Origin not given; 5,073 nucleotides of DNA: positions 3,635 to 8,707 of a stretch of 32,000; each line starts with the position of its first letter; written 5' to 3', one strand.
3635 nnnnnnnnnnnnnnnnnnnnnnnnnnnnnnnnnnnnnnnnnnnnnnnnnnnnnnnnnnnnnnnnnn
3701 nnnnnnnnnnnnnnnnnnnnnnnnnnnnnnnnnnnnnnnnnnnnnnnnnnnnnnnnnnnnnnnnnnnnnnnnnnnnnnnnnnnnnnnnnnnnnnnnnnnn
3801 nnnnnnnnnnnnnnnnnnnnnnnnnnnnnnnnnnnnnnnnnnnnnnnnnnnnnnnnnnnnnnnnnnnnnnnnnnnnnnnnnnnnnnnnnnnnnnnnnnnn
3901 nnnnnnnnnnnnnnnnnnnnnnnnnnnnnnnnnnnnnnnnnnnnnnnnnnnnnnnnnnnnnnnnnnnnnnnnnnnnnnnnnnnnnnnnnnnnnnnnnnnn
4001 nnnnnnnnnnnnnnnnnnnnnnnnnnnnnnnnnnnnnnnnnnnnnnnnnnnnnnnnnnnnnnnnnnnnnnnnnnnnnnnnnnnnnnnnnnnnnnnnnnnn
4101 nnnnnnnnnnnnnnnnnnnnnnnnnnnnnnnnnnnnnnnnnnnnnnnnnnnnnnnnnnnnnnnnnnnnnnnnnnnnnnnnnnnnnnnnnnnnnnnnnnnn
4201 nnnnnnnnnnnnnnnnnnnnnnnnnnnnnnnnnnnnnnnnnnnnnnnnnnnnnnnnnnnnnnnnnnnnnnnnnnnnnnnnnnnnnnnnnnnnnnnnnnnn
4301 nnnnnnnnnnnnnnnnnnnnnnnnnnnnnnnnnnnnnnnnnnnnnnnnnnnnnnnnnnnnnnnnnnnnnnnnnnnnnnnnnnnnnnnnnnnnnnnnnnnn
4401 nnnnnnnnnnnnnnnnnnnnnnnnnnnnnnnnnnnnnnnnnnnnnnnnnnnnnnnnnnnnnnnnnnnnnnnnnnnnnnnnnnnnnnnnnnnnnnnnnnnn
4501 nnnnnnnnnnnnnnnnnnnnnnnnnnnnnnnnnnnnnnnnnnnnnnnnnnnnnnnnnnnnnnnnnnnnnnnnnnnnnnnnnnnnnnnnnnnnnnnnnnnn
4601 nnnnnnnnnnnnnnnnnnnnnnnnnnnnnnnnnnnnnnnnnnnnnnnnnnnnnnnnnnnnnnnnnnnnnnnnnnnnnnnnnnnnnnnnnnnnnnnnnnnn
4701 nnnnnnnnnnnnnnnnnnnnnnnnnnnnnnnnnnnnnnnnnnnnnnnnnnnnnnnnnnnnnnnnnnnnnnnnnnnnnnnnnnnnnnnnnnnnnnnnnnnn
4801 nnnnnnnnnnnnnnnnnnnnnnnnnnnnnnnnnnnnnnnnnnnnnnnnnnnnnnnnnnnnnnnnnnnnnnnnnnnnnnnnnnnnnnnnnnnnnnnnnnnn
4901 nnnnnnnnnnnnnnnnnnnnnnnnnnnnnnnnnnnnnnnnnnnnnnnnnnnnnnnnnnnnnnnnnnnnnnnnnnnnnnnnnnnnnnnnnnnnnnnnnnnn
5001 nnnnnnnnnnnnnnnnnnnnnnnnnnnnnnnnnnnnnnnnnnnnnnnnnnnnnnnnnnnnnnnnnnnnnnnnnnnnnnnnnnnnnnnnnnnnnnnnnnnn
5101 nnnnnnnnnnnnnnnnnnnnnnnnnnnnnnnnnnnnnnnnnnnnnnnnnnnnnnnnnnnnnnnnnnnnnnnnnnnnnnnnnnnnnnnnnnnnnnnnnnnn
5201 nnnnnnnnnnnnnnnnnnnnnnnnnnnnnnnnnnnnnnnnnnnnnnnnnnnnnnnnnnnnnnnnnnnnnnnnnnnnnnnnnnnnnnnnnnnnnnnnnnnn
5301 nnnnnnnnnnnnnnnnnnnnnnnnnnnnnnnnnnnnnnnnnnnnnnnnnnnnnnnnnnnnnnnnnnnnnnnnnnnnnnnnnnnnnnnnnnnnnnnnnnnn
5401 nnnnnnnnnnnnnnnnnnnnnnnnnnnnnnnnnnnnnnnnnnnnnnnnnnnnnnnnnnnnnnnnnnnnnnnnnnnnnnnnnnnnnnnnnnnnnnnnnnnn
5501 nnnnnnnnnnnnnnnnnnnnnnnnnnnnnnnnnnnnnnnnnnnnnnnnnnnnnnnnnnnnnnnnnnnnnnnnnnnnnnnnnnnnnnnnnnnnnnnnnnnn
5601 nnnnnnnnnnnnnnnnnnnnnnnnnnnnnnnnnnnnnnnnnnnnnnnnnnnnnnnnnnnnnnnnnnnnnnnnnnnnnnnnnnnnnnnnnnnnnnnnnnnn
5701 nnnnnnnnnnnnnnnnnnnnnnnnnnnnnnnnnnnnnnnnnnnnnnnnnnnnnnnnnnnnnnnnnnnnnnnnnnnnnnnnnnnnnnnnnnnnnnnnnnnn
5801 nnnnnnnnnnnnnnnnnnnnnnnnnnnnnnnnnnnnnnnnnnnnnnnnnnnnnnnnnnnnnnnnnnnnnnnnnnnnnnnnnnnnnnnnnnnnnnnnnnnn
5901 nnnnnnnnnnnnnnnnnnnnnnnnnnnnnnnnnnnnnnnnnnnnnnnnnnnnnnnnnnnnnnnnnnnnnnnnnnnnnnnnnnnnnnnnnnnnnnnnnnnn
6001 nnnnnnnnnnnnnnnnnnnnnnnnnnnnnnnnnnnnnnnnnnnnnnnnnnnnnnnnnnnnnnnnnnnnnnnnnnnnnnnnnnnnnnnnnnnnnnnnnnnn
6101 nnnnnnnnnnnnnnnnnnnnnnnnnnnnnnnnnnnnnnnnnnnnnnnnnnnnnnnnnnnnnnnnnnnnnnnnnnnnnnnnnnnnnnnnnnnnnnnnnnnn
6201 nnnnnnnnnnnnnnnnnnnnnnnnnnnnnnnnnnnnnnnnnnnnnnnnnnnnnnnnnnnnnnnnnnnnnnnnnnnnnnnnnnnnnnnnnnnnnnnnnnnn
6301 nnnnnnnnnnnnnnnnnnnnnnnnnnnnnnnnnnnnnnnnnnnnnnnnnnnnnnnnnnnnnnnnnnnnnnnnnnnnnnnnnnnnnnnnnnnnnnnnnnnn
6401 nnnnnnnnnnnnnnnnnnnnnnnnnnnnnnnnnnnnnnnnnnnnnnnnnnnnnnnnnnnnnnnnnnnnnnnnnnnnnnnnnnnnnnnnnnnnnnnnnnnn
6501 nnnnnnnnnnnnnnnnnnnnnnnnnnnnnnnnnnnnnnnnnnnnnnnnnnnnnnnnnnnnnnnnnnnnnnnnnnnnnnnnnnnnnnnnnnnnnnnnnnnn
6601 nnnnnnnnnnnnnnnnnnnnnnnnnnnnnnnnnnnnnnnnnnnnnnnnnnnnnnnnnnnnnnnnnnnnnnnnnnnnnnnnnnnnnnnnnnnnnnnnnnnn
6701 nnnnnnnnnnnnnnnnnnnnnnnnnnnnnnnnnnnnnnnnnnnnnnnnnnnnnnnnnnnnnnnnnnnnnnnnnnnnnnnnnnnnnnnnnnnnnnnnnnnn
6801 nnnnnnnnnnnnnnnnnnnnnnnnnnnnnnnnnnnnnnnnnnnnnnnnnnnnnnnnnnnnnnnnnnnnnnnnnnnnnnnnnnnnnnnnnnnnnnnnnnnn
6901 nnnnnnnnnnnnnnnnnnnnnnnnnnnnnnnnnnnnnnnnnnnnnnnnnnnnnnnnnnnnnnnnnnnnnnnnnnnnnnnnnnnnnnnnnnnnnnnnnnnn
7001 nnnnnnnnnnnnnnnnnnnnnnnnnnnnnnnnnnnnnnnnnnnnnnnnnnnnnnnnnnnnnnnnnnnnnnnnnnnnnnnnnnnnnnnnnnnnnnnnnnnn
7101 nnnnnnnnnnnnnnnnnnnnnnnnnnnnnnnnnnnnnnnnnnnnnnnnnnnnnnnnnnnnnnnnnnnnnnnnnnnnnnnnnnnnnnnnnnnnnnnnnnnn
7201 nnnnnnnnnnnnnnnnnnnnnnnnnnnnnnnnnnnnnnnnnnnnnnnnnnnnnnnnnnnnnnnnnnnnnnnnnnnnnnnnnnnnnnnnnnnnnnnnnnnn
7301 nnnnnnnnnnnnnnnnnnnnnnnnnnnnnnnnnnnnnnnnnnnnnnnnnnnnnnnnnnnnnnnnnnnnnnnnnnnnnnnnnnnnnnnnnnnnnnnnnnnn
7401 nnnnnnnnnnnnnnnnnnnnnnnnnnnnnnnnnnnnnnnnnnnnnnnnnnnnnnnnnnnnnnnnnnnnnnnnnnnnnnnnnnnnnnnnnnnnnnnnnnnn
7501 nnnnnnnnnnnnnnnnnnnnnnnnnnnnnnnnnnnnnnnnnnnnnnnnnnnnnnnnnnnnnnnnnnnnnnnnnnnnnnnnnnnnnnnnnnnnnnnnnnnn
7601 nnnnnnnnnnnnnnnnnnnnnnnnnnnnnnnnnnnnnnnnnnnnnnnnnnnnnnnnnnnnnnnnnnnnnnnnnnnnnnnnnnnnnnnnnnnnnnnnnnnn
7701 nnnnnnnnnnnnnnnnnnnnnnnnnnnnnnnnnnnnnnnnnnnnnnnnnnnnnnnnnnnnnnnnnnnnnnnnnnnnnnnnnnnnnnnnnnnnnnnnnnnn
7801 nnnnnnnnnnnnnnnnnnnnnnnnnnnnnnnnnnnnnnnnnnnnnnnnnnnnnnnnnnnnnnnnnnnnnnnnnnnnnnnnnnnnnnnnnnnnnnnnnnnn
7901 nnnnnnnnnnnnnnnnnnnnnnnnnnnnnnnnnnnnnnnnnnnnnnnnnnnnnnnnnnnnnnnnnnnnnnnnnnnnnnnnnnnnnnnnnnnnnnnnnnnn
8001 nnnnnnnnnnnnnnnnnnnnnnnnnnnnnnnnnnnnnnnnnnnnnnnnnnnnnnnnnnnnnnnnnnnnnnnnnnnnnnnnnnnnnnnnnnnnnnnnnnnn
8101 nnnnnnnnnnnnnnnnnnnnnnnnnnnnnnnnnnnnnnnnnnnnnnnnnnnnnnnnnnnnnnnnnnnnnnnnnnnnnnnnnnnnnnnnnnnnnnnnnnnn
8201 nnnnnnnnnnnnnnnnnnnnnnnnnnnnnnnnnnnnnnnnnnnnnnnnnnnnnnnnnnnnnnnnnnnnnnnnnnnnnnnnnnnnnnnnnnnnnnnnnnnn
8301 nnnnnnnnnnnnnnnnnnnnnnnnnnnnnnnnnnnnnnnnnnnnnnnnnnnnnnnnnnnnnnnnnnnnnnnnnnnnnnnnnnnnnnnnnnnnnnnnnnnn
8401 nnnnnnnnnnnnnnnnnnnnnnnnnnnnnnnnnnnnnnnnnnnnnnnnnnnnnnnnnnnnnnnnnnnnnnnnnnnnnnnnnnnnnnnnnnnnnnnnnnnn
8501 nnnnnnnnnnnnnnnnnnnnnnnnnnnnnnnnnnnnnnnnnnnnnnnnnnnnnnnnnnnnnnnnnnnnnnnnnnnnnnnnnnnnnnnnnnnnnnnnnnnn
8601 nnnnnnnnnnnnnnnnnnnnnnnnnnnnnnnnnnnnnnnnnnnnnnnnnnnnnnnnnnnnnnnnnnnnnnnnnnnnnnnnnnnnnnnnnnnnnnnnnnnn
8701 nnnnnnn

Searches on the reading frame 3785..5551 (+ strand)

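Call 10: search_protein_families(library=pfam, proteins=[window:3785-5551:+], max_evalue=0.001)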
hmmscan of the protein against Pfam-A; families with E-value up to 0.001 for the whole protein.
window:3785-5551:+ (588 aa): 6 families
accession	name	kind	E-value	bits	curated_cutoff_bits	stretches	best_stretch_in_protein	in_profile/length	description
PF00005.33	ABC_tran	-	2e-30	106.6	25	1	361-510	1-137/137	ABC transporter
PF00664.28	ABC_membrane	-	1.7e-13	51.3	28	1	43-288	16-259/274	ABC transporter transmembrane region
PF02463.25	SMC_N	-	2.5e-10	40.6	40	1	373-553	26-212/220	RecF/RecN/SMC N terminal domain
PF00004.35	AAA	-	9.1e-05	23.4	21.2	0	376-427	3-52/131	ATPase family associated with various cellular activities (AAA)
PF13238.12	AAA_18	-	0.00011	23.1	29.4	0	375-418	2-37/128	AAA domain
PF13479.12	AAA_24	-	0.00089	19.6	27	0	373-474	4-68/195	AAA domain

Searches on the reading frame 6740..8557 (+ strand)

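Call 10: search_protein_families(library=pfam, proteins=[window:6740-8557:+], max_evalue=0.001)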
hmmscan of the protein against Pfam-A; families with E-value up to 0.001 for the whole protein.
window:6740-8557:+ (605 aa): 5 families
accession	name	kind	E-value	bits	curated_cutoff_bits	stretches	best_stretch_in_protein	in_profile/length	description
PF00005.33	ABC_tran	-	5.8e-32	111.6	25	1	373-521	2-137/137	ABC transporter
PF00664.28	ABC_membrane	-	8.3e-19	68.8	28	1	38-304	6-271/274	ABC transporter transmembrane region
PF02463.25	SMC_N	-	7.6e-09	35.8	40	1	474-564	135-212/220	RecF/RecN/SMC N terminal domain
PF03193.22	RsgA_GTPase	-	0.00064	20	30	0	363-414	88-138/174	RsgA GTPase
PF09818.15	ABC_ATPase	-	0.00076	19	23.2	0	470-555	136-219/283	P-loop domain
